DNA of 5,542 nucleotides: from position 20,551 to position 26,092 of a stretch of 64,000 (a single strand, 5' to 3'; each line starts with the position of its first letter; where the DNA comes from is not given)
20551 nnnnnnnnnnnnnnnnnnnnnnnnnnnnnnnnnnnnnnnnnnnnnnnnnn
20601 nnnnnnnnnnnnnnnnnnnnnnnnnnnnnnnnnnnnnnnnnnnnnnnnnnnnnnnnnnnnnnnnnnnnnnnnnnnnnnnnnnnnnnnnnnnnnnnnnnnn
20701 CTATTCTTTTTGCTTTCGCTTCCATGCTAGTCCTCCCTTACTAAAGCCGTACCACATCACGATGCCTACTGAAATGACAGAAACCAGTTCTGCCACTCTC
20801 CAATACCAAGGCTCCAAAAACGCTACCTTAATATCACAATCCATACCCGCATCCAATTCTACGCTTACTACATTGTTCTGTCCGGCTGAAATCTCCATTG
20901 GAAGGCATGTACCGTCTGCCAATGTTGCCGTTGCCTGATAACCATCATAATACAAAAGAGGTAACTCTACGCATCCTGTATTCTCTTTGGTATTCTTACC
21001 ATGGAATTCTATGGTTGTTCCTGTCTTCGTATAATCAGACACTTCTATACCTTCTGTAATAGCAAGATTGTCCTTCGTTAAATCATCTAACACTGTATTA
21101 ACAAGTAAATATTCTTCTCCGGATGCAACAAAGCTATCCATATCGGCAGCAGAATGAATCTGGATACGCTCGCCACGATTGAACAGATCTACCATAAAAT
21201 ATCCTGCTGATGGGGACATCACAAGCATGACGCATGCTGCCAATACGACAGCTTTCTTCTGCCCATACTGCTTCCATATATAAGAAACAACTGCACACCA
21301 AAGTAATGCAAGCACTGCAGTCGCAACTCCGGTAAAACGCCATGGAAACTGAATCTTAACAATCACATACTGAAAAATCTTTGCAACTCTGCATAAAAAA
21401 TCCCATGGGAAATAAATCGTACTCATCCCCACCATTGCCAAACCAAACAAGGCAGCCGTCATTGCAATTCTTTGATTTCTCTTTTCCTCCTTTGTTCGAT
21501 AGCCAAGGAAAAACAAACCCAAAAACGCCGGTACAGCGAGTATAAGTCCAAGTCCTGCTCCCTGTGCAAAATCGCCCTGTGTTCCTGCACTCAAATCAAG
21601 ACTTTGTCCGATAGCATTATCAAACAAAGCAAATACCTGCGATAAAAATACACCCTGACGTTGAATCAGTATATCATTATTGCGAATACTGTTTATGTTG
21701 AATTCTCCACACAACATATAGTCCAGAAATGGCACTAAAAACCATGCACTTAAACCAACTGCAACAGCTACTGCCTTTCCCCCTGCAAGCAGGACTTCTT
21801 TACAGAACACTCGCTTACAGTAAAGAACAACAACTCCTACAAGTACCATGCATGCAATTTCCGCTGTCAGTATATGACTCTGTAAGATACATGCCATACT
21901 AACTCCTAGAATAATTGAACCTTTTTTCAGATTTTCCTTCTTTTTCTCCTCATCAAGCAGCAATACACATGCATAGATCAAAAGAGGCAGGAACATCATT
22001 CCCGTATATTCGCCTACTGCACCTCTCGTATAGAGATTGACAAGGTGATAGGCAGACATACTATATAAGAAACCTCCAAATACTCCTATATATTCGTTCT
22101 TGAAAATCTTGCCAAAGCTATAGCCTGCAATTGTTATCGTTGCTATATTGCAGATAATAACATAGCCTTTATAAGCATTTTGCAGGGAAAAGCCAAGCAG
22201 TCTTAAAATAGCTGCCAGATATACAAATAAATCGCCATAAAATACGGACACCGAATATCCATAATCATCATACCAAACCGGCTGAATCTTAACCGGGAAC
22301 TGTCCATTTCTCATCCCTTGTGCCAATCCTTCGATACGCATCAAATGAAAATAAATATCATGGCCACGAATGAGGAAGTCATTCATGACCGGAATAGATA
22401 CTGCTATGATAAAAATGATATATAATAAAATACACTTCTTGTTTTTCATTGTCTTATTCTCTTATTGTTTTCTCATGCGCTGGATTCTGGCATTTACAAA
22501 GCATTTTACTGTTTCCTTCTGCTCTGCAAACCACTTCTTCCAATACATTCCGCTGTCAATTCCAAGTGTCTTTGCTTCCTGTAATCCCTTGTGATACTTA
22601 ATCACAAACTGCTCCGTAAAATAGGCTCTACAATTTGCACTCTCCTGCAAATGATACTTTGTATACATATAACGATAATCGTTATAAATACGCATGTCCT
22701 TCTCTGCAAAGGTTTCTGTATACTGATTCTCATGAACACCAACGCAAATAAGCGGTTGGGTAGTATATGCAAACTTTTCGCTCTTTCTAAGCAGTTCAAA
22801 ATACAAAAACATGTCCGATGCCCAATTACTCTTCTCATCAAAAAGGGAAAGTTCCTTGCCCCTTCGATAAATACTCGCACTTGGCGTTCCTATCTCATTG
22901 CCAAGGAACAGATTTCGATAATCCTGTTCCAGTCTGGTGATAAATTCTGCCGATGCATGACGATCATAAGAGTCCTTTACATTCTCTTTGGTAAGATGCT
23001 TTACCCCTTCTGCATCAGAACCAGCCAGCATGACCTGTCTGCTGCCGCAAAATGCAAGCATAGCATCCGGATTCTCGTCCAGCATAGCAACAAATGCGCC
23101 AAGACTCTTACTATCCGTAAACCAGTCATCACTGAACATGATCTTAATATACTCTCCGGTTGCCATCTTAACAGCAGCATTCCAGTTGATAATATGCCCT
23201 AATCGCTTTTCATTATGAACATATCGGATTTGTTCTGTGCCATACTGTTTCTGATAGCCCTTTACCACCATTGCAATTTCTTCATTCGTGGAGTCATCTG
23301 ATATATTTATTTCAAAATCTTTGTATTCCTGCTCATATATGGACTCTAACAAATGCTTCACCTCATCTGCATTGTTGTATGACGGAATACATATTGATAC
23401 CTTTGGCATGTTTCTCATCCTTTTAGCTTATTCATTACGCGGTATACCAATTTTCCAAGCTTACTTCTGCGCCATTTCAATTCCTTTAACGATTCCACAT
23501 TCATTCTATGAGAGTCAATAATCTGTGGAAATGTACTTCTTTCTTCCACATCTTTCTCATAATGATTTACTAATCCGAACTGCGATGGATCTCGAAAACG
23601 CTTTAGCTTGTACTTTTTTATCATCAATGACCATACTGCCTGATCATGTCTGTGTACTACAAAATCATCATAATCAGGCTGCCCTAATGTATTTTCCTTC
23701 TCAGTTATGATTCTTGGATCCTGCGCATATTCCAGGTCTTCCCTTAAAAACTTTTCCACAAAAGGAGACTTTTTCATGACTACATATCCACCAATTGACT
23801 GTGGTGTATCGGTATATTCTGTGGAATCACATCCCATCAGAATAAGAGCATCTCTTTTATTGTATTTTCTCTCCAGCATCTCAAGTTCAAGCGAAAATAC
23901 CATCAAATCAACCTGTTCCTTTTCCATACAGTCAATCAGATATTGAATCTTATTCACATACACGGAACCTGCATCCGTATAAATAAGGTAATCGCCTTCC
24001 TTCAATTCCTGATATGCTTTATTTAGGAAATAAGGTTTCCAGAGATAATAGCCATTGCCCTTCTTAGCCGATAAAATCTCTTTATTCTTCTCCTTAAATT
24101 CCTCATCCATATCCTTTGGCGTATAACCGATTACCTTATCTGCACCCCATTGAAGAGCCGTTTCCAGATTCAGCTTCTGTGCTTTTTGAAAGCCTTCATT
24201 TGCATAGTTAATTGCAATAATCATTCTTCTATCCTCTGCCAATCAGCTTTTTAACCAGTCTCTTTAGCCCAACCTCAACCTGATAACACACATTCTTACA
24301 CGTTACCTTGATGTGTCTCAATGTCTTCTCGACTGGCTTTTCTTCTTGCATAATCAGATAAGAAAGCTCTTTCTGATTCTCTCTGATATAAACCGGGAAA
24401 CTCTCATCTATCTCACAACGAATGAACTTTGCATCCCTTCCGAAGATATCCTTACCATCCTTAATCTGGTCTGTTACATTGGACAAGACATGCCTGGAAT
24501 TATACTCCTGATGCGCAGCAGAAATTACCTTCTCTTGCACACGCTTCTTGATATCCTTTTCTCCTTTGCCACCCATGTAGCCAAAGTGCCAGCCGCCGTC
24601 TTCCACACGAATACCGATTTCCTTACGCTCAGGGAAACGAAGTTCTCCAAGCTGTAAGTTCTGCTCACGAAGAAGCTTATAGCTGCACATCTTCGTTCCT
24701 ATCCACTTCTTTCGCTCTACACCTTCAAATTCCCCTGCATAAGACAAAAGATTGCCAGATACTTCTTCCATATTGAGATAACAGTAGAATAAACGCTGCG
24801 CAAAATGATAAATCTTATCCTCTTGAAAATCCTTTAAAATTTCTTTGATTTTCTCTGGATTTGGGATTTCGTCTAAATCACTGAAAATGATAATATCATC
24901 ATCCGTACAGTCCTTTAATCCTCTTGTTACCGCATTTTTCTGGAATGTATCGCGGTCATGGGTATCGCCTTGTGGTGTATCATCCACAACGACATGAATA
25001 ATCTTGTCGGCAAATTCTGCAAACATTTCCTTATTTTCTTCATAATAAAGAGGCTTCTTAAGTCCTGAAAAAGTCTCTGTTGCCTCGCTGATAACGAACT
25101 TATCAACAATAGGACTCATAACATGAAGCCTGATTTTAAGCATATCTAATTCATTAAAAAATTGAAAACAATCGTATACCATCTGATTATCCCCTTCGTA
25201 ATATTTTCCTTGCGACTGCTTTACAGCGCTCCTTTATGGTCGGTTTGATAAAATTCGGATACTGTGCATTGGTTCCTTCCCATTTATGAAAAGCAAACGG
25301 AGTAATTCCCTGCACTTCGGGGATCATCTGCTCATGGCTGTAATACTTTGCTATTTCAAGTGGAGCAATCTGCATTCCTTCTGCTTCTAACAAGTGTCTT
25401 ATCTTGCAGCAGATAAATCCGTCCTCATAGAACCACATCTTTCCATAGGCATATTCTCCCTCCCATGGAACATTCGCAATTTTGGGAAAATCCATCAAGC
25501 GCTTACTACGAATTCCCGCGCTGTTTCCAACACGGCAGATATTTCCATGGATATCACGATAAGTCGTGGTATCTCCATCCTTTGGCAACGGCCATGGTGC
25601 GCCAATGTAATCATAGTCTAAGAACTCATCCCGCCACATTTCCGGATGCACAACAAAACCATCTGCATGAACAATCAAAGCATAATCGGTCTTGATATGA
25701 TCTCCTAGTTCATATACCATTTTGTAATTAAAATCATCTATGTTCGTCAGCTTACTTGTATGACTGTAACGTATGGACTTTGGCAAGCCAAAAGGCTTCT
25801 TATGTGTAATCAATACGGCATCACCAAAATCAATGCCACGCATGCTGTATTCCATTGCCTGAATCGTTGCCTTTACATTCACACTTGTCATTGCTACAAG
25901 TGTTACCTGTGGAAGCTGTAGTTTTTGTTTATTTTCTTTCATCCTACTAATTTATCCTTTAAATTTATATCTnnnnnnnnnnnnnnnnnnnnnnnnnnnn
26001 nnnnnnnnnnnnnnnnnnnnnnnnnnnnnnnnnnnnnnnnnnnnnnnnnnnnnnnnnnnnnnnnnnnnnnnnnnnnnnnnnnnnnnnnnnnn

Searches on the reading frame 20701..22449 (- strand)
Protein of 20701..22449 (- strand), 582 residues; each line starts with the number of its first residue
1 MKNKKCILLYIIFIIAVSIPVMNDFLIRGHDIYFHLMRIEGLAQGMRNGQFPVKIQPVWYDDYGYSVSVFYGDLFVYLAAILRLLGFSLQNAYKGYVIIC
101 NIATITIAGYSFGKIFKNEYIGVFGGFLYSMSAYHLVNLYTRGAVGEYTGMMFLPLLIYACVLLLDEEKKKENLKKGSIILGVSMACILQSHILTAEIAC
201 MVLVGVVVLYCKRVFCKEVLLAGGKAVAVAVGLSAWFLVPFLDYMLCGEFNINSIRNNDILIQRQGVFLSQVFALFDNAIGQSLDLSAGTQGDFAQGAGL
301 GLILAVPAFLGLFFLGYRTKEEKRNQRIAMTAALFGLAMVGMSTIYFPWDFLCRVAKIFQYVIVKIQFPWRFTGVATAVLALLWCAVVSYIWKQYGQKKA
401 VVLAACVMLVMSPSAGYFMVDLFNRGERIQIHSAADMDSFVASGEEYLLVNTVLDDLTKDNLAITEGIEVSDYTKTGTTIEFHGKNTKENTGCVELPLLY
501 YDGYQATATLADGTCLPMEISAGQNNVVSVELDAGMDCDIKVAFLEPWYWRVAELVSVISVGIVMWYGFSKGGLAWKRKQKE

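Call 7: search_protein_families(library=pfam, proteins=[window:20701-22449:-], max_evalue=0.00001)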
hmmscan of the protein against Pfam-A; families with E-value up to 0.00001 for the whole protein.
window:20701-22449:- (582 aa): 1 family
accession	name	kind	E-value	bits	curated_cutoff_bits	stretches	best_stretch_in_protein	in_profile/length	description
PF10131.15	PTPS_related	-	7.1e-08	31.8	26.4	1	70-433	3-322/621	6-pyruvoyl-tetrahydropterin synthase related domain; membrane protein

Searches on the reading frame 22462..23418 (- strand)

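Call 7: search_protein_families(library=pfam, proteins=[window:22462-23418:-], max_evalue=0.00001)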
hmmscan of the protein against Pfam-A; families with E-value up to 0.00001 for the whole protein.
window:22462-23418:- (318 aa): 2 families
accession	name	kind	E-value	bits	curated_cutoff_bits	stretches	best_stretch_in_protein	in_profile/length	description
PF00535.33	Glycos_transf_2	-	4.1e-24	85.8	23.3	1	8-121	1-111/168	Glycosyl transferase family 2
PF13641.12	Glyco_tranf_2_3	-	8e-09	36.3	27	1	5-223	1-208/230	Glycosyltransferase like family 2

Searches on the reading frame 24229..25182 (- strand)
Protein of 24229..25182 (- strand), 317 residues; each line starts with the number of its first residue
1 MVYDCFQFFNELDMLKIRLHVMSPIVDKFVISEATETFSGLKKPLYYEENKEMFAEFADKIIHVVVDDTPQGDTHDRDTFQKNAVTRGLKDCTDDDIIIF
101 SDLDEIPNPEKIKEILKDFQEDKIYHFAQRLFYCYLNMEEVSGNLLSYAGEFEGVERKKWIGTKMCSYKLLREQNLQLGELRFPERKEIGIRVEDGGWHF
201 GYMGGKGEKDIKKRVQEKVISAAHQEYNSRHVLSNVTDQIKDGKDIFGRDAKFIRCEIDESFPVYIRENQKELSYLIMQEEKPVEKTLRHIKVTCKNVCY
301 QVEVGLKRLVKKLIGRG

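Call 7: search_protein_families(library=pfam, proteins=[window:24229-25182:-], max_evalue=0.00001)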
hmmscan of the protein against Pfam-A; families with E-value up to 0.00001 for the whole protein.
window:24229-25182:- (317 aa): 1 family
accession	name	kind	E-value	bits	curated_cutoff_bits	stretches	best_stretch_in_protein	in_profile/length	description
PF04724.18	Glyco_transf_17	-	2.9e-24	86.2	26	1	2-126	75-204/348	Glycosyltransferase family 17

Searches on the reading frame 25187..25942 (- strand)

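Call 6: search_protein_families(library=pfam, proteins=[window:25187-25942:-], max_evalue=0.00001)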
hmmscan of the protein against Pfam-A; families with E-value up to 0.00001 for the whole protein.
window:25187-25942:- (251 aa): 1 family
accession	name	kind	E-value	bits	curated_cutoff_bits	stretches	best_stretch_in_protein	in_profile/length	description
PF18922.5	DUF5672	-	1.7e-10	41.3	24.4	1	82-219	31-164/164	Protein of unknown function (DUF5672)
